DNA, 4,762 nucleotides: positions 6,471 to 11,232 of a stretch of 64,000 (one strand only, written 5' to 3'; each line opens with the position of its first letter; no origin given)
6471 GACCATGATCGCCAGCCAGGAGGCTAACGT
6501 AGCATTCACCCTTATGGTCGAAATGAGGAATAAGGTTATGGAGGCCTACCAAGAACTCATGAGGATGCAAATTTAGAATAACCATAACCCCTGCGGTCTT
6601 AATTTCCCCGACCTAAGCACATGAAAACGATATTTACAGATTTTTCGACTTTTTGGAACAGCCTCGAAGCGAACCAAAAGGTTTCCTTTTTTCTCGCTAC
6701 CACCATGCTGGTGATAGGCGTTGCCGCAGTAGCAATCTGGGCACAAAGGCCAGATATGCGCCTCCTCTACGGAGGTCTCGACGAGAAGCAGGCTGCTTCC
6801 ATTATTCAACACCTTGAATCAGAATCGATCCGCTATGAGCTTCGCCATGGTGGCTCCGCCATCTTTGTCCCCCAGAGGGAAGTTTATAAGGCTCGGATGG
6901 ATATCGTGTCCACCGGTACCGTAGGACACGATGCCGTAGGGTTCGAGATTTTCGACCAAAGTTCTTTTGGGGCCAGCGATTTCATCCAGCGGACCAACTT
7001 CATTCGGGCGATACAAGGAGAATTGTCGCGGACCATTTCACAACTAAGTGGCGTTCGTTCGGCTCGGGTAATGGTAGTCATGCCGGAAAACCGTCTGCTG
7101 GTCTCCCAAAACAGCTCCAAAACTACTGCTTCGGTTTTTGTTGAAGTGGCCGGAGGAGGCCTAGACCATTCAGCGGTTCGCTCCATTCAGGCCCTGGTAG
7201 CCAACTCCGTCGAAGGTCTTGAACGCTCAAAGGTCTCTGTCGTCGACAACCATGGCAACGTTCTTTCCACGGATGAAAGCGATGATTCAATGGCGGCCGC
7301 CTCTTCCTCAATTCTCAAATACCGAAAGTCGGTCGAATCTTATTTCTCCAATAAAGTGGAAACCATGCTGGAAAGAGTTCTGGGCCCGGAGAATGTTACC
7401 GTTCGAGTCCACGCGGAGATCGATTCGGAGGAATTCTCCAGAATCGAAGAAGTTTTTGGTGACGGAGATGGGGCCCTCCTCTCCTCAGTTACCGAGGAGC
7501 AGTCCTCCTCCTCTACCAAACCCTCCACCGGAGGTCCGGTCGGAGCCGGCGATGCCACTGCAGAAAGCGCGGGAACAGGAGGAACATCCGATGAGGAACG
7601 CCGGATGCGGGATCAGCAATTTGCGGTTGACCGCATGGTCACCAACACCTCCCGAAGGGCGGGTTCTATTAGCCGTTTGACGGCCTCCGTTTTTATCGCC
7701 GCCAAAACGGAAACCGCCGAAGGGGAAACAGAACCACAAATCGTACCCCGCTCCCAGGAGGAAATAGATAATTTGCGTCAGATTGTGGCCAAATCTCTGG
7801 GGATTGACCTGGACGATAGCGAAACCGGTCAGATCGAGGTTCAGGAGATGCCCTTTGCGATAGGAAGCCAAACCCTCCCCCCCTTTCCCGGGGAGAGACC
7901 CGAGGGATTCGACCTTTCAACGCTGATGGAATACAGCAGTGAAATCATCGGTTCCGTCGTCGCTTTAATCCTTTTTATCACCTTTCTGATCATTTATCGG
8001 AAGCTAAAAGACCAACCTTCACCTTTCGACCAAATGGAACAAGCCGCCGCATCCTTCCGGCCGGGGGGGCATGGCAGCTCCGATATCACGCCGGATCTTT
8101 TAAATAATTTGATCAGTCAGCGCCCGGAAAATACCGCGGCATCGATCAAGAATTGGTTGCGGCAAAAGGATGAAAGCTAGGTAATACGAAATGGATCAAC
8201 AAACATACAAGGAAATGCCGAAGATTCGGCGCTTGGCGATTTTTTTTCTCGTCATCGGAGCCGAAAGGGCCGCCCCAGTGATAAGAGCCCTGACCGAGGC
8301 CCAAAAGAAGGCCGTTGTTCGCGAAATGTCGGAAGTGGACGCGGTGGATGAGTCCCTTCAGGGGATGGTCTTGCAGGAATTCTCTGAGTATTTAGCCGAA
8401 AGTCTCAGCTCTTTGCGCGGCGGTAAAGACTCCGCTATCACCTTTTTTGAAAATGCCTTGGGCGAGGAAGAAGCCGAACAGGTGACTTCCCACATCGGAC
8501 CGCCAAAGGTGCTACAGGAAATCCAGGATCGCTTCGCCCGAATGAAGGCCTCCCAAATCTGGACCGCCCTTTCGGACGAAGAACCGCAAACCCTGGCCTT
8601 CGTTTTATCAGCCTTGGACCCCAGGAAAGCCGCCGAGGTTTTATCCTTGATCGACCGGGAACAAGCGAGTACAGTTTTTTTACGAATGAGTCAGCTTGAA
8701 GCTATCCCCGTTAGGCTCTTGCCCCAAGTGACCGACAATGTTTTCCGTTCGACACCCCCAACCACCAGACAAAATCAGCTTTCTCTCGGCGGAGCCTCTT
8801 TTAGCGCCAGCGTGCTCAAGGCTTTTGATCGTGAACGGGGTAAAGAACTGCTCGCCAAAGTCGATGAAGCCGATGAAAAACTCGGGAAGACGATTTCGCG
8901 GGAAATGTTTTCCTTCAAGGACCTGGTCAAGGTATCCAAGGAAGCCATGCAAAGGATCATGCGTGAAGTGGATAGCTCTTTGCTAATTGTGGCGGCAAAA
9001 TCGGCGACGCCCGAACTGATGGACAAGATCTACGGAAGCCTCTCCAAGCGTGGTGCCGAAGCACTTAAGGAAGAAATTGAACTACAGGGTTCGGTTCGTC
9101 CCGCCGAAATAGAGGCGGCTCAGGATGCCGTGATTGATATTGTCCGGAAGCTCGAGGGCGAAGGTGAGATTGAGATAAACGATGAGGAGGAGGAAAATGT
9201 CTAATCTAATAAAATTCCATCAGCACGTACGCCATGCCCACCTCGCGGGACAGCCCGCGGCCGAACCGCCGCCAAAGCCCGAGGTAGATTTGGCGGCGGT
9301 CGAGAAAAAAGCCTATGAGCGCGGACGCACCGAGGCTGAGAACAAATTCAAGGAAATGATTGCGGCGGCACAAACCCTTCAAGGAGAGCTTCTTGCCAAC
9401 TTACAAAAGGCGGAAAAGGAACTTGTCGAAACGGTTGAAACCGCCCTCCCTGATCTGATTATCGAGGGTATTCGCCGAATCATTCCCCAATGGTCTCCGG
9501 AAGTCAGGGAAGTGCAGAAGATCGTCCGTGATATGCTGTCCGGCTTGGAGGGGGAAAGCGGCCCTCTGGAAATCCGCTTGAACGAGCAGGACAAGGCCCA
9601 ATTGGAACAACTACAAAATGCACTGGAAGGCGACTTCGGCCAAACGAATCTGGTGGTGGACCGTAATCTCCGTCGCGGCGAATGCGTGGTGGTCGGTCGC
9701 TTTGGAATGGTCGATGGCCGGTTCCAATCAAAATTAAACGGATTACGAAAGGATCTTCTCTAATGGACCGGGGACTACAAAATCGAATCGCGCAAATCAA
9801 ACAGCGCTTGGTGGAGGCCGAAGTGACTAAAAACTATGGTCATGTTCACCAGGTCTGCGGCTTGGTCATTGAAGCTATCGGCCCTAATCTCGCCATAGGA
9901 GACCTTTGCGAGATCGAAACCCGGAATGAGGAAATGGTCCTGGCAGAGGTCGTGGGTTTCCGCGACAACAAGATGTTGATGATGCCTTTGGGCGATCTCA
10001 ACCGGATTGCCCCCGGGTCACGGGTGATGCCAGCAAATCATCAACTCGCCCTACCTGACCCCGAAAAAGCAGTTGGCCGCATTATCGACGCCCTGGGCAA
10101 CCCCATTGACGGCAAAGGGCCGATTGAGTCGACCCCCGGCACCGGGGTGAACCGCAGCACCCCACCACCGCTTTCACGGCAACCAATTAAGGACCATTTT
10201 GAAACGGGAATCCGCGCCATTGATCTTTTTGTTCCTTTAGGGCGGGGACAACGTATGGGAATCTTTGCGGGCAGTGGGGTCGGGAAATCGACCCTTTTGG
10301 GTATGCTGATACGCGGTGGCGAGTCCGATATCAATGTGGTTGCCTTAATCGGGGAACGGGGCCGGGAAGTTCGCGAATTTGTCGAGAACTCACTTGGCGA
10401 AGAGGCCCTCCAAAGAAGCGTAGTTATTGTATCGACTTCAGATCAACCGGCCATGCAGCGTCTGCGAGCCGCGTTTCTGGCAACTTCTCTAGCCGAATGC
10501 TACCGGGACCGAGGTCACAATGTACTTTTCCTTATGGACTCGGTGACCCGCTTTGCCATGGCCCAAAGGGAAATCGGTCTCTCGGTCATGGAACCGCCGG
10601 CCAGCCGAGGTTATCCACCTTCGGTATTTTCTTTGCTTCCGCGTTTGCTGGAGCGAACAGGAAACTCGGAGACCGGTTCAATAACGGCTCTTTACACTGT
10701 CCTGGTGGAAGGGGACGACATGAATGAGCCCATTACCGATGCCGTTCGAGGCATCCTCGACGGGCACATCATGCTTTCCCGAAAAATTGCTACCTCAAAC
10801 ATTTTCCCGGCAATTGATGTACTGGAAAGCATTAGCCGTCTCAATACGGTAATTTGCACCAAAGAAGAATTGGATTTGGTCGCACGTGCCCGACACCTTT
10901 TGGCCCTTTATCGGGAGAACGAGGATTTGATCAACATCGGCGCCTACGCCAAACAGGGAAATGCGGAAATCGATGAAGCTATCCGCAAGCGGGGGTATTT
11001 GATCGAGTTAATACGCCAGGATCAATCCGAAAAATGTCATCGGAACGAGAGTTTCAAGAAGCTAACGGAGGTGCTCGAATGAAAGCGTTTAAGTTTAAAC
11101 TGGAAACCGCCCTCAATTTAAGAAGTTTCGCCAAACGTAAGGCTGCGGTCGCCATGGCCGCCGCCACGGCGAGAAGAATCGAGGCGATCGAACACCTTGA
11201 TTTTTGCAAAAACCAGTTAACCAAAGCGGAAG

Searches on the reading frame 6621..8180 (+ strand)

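Call 7: search_protein_families(library=pfam, proteins=[window:6621-8180:+])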
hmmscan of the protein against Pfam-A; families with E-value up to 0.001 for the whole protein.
window:6621-8180:+ (519 aa): 2 families
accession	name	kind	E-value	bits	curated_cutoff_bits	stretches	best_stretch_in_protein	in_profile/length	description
PF01514.23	YscJ_FliF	-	1.1e-55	188.7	24.4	1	42-216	2-178/179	Secretory protein of YscJ/FliF family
PF08345.17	YscJ_FliF_C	-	1.5e-23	84.3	23.8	1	250-412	1-147/147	Flagellar M-ring protein C-terminal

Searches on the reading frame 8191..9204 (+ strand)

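Call 7: search_protein_families(library=pfam, proteins=[window:8191-9204:+])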
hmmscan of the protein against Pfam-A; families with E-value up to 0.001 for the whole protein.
window:8191-9204:+ (337 aa): 4 families
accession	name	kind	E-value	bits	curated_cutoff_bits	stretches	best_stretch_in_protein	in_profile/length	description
PF01706.21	FliG_C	-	8.3e-31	106.9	23.3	1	223-329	2-108/108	FliG C-terminal domain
PF14842.11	FliG_N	-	2.8e-25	89.4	25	2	9-103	2-96/104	FliG N-terminal domain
PF14841.11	FliG_M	-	6.9e-19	68.3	25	1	121-182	2-63/76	FliG middle domain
PF03448.22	MgtE_N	-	7.7e-07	30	25.9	0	82-160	18-91/102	MgtE intracellular N domain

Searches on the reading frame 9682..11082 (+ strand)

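Call 7: search_protein_families(library=pfam, proteins=[window:9682-11082:+])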
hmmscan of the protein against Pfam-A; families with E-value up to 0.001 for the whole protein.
window:9682-11082:+ (466 aa): 3 families
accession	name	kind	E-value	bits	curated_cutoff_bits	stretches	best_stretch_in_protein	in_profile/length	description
PF00006.31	ATP-synt_ab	-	2.3e-88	295.8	29.5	1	176-385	1-213/213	ATP synthase alpha/beta family, nucleotide-binding domain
PF18269.6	T3SS_ATPase_C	-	1.1e-19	70.5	22.7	1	393-463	2-72/72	T3SS EscN ATPase C-terminal domain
PF02874.29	ATP-synt_ab_N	-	1.5e-06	29.1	20.9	1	55-116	1-66/69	ATP synthase alpha/beta family, beta-barrel domain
